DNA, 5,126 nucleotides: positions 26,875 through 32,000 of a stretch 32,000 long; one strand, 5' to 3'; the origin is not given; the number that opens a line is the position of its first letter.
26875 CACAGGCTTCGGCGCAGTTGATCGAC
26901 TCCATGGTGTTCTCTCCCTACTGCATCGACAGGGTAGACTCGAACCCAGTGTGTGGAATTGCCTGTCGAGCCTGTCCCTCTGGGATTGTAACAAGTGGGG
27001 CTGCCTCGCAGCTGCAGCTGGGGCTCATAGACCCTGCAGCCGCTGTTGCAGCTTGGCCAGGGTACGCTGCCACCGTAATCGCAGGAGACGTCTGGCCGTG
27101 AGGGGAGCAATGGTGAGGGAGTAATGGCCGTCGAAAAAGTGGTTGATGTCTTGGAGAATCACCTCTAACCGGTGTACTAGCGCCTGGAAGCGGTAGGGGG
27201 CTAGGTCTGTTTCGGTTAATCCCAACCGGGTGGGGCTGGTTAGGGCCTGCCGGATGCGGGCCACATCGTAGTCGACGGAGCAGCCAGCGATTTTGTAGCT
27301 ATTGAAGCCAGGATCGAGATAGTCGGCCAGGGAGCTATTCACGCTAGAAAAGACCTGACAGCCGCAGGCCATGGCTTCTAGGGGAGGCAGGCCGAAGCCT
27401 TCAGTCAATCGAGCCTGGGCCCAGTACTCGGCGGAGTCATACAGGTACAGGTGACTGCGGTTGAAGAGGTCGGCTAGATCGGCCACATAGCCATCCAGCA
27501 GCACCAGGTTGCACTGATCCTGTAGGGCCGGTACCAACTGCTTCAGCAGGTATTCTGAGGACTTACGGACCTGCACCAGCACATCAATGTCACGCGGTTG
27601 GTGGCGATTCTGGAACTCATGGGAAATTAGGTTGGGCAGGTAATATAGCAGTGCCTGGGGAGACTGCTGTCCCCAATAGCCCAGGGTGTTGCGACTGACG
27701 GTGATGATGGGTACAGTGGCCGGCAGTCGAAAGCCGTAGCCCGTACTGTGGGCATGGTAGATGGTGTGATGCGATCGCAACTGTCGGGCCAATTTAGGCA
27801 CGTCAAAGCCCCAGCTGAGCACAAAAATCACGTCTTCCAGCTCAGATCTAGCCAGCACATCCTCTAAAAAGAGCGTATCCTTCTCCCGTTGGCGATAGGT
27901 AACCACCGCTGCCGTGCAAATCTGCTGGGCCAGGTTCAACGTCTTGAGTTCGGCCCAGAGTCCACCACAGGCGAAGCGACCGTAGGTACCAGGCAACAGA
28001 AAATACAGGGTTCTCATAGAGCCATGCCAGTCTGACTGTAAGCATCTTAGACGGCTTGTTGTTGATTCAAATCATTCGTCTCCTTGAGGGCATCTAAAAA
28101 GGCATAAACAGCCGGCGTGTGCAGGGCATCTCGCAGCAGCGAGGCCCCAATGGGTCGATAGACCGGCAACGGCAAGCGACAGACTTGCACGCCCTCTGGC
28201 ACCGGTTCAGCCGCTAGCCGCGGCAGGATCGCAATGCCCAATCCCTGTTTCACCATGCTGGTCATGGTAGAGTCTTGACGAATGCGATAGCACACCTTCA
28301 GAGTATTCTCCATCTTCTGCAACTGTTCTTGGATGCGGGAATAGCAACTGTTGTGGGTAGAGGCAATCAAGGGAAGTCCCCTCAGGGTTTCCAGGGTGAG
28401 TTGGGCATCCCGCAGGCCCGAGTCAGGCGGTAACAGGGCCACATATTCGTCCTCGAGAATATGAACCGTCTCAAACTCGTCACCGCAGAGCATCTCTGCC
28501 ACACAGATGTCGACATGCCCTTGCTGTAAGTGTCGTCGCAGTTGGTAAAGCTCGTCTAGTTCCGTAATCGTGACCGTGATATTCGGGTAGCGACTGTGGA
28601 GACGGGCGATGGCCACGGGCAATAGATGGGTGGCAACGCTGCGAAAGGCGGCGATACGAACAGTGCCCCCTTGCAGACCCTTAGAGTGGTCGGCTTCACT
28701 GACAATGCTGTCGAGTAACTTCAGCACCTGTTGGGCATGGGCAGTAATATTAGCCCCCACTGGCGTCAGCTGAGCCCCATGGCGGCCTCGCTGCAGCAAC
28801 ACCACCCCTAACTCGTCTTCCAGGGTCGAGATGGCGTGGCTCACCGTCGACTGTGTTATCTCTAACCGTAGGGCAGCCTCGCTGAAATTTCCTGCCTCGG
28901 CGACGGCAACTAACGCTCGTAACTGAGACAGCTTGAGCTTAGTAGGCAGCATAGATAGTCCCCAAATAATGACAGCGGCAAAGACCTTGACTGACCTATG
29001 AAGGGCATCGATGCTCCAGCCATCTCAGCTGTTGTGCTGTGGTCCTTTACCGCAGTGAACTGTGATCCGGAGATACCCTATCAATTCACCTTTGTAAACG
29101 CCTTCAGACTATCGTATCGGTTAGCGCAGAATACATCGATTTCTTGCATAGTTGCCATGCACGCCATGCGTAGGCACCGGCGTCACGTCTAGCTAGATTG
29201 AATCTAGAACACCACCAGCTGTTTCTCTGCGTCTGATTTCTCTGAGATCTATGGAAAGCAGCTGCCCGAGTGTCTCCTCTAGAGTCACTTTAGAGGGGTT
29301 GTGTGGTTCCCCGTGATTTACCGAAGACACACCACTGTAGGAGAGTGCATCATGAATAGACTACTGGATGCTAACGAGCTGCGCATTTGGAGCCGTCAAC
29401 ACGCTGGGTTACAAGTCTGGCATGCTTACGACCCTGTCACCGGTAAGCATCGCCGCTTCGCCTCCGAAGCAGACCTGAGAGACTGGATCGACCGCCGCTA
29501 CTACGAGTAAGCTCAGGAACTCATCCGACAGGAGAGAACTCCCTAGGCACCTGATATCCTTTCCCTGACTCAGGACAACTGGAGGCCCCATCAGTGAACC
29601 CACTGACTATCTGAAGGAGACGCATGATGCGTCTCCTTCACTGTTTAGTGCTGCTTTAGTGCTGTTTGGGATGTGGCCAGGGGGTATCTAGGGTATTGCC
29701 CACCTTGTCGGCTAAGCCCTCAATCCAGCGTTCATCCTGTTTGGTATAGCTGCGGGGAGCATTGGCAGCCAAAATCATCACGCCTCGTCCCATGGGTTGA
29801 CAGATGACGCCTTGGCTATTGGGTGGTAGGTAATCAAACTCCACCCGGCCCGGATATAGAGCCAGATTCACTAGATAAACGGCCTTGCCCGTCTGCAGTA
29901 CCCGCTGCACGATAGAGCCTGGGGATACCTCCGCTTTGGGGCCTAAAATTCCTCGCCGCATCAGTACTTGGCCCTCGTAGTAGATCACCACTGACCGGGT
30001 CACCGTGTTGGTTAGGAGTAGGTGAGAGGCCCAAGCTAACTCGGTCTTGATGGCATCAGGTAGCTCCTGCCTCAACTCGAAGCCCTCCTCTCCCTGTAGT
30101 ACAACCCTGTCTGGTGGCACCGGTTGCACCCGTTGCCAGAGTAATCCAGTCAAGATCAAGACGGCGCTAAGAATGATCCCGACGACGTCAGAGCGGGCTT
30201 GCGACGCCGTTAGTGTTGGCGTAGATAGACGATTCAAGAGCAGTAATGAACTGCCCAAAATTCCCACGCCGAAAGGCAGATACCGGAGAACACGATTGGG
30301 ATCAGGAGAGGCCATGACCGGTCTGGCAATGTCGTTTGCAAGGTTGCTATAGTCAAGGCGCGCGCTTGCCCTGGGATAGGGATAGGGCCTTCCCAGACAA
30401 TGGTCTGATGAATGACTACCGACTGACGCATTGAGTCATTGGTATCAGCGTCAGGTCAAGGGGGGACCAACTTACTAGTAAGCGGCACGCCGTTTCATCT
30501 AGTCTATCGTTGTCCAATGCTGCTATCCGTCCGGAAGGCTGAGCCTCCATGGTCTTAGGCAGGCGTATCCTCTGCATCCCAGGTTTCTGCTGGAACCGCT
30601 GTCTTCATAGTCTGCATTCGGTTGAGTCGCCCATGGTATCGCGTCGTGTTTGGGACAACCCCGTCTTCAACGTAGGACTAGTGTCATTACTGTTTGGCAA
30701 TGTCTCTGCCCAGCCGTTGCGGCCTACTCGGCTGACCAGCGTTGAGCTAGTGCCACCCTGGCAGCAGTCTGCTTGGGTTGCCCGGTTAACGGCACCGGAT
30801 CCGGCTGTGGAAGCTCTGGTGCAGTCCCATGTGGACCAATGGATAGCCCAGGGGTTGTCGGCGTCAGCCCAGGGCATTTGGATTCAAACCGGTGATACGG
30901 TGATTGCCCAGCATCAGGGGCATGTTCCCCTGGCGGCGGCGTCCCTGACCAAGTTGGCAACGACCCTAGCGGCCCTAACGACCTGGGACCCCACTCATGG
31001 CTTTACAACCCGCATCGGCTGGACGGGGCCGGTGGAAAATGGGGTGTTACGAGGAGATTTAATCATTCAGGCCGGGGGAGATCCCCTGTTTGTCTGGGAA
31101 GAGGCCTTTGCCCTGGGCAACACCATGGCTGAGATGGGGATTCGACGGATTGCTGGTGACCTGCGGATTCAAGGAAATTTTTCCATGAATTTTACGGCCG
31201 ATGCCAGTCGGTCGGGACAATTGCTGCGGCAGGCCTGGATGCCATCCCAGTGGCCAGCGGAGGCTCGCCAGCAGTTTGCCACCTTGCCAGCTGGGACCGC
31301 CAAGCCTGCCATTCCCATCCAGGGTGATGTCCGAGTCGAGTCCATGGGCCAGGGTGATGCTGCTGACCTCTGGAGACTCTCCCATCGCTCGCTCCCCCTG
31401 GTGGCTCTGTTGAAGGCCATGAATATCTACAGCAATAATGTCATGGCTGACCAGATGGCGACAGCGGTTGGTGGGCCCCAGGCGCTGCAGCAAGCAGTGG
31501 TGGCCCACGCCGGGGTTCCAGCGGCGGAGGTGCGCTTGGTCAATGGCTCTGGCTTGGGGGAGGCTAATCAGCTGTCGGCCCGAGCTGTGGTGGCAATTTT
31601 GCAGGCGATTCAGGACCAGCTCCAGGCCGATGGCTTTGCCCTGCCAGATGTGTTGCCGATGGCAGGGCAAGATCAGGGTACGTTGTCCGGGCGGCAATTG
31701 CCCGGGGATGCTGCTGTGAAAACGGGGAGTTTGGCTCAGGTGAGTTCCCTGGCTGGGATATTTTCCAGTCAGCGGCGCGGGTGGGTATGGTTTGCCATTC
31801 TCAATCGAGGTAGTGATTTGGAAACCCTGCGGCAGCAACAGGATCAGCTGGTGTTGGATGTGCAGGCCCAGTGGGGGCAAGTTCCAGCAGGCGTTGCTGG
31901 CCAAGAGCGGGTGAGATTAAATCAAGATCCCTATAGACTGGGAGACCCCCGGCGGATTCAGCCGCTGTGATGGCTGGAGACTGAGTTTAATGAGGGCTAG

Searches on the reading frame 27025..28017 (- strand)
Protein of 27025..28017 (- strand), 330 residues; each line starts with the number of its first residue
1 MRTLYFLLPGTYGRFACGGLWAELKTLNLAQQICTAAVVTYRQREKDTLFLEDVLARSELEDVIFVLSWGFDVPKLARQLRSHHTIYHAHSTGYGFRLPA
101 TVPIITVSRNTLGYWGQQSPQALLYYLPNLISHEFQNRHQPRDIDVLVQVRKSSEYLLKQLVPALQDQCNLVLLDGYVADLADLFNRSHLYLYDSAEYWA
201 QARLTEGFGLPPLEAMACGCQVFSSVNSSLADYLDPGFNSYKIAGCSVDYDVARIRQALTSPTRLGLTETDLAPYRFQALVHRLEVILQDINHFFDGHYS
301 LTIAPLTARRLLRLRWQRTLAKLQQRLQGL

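Call 34: search_protein_families(library=pfam, proteins=[window:27025-28017:-], max_evalue=0.001)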
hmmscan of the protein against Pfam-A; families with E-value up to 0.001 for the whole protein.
window:27025-28017:- (330 aa): 2 families
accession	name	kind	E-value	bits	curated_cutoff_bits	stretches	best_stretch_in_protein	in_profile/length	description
PF00534.26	Glycos_transf_1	-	5.8e-10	39.4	26.4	1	176-262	79-159/172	Glycosyl transferases group 1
PF13692.12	Glyco_trans_1_4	-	4.9e-07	30.5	27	1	159-247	50-128/142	Glycosyl transferases group 1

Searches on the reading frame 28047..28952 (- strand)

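Call 34: search_protein_families(library=pfam, proteins=[window:28047-28952:-], max_evalue=0.001)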
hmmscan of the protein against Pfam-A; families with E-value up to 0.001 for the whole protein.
window:28047-28952:- (301 aa): 2 families
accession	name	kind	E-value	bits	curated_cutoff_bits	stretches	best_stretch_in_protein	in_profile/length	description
PF03466.25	LysR_substrate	-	8e-38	130.3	28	1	92-292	2-207/209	LysR substrate binding domain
PF00126.33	HTH_1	-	6.9e-21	74.4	26.6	1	8-66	1-59/60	Bacterial regulatory helix-turn-helix protein, lysR family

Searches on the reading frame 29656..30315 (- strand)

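Call 34: search_protein_families(library=pfam, proteins=[window:29656-30315:-], max_evalue=0.001)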
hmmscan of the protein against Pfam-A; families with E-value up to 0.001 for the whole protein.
window:29656-30315:- (219 aa): 2 families
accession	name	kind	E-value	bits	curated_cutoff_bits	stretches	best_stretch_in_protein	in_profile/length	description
PF11152.14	CCB2_CCB4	-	2.8e-84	281.7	26.3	1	13-204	1-194/195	Cofactor assembly of complex C subunit B, CCB2/CCB4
PF13185.12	GAF_2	-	1.2e-06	29.2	28.6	1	129-210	51-136/136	GAF domain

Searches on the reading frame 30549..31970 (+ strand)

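Call 34: search_protein_families(library=pfam, proteins=[window:30549-31970:+], max_evalue=0.001)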
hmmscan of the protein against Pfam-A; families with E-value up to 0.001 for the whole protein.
window:30549-31970:+ (473 aa): 2 families
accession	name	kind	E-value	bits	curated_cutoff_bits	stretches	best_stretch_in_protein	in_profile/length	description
PF02113.21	Peptidase_S13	-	1.7e-48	165.9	22.8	2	255-435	248-438/444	D-Ala-D-Ala carboxypeptidase 3 (S13) family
PF13354.11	Beta-lactamase2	-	0.00015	21.6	22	0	270-410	60-205/214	Beta-lactamase enzyme family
